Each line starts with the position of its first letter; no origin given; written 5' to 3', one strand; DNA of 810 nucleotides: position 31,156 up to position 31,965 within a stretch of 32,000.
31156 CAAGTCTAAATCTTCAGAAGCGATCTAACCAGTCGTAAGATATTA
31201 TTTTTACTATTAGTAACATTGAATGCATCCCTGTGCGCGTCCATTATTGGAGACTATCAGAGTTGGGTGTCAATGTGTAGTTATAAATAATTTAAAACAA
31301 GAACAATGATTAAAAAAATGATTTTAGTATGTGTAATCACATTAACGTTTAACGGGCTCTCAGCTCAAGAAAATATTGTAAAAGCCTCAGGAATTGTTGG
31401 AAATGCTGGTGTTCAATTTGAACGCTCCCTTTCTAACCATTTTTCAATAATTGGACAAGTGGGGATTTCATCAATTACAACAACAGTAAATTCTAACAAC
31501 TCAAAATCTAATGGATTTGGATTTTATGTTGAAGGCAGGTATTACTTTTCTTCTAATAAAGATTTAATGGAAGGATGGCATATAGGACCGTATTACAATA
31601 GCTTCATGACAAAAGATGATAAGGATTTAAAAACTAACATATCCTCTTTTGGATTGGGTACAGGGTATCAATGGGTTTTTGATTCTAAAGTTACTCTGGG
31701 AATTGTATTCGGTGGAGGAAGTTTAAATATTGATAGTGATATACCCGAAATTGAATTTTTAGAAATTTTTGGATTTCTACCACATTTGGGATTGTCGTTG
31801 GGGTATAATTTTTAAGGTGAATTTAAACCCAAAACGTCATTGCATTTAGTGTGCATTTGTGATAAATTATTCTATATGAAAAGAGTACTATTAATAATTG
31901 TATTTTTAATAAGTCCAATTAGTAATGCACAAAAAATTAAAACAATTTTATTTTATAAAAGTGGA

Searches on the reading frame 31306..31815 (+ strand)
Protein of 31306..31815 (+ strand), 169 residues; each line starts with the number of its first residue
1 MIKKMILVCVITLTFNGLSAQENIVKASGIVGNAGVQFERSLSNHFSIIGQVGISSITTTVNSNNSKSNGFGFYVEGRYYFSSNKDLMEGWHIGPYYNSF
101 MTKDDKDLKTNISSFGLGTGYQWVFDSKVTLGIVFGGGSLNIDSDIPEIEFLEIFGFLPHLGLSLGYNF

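Call 17: search_protein_families(library=pfam, proteins=[window:31306-31815:+], max_evalue=0.001)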
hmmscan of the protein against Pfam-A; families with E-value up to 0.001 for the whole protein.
window:31306-31815:+ (169 aa): 1 family
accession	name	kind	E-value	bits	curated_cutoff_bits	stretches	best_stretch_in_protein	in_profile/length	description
PF12099.14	DUF3575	-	5.5e-09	36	21.1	1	7-145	5-145/177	Protein of unknown function (DUF3575)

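Call 42: search_protein_families(library=ncbifam, proteins=[window:31306-31815:+], max_evalue=0.001)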
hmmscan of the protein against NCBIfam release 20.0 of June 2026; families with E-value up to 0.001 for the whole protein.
window:31306-31815:+ (169 aa): 0 families
